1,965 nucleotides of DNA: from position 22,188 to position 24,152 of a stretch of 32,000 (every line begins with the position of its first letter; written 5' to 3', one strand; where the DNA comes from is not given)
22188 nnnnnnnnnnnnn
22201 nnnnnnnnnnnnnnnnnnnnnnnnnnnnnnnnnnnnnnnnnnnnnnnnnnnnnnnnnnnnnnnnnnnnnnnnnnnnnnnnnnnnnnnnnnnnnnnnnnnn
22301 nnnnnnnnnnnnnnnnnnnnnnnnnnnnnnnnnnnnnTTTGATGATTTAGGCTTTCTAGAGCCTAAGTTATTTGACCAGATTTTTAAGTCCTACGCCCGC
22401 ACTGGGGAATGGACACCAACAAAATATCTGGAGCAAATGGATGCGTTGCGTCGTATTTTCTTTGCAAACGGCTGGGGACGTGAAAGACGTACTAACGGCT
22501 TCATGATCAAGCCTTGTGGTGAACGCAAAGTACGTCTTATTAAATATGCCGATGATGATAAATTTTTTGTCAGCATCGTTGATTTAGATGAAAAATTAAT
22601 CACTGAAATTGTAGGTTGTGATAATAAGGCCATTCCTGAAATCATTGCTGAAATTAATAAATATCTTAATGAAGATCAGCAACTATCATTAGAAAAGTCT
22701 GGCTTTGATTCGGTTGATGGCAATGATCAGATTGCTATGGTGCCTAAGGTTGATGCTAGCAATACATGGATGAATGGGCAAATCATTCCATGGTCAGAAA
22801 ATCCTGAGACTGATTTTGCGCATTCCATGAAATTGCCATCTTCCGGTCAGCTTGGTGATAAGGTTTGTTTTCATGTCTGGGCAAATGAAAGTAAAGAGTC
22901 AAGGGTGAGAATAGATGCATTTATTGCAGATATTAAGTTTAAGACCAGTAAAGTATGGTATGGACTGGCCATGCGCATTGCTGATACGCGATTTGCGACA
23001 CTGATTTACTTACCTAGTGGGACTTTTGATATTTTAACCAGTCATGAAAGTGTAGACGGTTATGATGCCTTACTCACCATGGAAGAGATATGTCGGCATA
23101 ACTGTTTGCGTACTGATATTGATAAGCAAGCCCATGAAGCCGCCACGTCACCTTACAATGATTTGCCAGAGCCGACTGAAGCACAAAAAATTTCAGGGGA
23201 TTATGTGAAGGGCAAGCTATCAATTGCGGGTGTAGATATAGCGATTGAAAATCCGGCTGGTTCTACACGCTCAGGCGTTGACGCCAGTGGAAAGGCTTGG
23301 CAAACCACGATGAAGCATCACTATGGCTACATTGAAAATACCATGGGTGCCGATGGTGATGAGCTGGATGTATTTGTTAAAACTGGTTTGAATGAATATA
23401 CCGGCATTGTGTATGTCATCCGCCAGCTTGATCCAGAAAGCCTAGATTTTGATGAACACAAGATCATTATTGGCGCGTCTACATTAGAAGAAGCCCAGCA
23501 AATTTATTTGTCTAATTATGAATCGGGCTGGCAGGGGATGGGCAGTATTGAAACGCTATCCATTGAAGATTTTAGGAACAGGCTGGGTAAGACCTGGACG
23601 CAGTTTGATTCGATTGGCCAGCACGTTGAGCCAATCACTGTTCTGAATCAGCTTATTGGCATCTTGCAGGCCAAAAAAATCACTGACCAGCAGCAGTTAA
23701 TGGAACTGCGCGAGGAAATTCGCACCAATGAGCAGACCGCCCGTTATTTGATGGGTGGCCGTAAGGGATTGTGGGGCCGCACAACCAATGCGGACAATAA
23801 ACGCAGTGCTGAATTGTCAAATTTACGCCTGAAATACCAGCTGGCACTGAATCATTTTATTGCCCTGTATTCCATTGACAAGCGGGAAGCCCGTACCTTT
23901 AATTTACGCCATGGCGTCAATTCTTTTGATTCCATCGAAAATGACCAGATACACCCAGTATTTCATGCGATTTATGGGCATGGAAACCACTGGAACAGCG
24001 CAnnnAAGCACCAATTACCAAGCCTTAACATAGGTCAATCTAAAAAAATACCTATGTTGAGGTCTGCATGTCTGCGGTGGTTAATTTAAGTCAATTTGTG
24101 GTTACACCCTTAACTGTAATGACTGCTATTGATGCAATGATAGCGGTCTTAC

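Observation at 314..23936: Ten copies of the tetrapeptide F-D-S-[I/V], confined to four head-associated proteins: candidate prohead-protease / capsid-targeting code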

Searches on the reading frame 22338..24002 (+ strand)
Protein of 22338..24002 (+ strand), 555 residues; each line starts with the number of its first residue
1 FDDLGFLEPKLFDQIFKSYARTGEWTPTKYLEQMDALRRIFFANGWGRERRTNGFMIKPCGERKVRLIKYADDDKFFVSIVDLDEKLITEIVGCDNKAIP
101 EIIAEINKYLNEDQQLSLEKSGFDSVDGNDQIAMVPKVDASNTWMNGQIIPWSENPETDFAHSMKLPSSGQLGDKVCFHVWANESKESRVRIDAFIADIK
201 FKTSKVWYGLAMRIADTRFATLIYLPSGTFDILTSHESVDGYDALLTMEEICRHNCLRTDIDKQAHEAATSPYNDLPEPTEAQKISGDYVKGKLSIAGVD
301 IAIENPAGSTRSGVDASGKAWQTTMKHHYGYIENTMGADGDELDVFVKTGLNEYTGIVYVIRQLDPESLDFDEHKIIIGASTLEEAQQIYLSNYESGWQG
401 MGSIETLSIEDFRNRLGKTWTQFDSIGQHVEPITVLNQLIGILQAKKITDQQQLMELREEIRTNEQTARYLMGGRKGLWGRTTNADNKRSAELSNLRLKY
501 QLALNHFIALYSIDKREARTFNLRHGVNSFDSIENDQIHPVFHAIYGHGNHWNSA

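Call 46: find_homologous_proteins(query=window:22338-24002:+, max_evalue=0.00001)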
Query window:22338-24002:+ (555 aa): 293 proteins with E <= 0.00001 among 8000 candidates; the best 120 are listed.
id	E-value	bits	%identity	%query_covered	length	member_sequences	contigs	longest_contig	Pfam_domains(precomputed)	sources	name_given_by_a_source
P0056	1.6e-182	626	88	57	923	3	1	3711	PF18798.7,PF18763.8,PF18823.7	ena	-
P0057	1.0e-78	284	60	33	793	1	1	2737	PF18763.8,PF18823.7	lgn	-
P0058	7.5e-62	228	57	34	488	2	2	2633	PF18798.7,PF18823.7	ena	-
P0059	8.7e-61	224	62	31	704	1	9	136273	PF18763.8,PF18823.7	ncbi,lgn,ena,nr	ncbi:hypothetical protein B9Y01_06355 [Acinetobacter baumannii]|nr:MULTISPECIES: hypothetical protei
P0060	8.7e-61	224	62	31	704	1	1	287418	PF18763.8,PF18823.7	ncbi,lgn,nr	ncbi:hypothetical protein RFO17_001562 [Acinetobacter baumannii]|nr:hypothetical protein [Acinetobac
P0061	8.8e-61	224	62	31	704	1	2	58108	PF18763.8,PF18823.7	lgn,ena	-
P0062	9.0e-61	224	62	31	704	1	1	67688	PF18763.8,PF18823.7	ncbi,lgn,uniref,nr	ncbi:hypothetical protein ACIN5021_1039 [Acinetobacter sp. OIFC021]|uniref:hypothetical protein n=1 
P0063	1.1e-60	224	62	31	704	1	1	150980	PF18763.8,PF18823.7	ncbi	ncbi:hypothetical protein [Acinetobacter baumannii]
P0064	1.1e-60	224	62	31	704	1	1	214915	PF18763.8,PF18823.7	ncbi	ncbi:hypothetical protein ABTD75_00490 [Acinetobacter baumannii]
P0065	1.1e-60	224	62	31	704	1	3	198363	PF18763.8,PF18823.7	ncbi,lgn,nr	ncbi:TPA: hypothetical protein JI110_03700 [Acinetobacter baumannii]|nr:hypothetical protein [Acinet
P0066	1.1e-60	224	62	31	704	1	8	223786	PF18763.8,PF18823.7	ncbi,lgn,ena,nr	ncbi:hypothetical protein NLT33_000533 [Acinetobacter baumannii]|nr:hypothetical protein [Acinetobac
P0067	1.1e-60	224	62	31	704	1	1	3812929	PF18763.8,PF18823.7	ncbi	-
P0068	1.1e-60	224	62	31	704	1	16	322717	PF18763.8,PF18823.7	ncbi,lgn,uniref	ncbi:hypothetical protein ACSOTD_07315 [Acinetobacter baumannii]|uniref:hypothetical protein n=1 Tax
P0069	1.6e-60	223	62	31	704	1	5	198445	PF18763.8,PF18823.7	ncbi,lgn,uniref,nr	ncbi:hypothetical protein [Acinetobacter baumannii]|uniref:hypothetical protein n=1 Tax=Acinetobacte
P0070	1.8e-60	223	62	31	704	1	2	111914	PF18763.8,PF18823.7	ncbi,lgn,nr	ncbi:hypothetical protein LOL12_000563 [Acinetobacter baumannii]|nr:hypothetical protein [Acinetobac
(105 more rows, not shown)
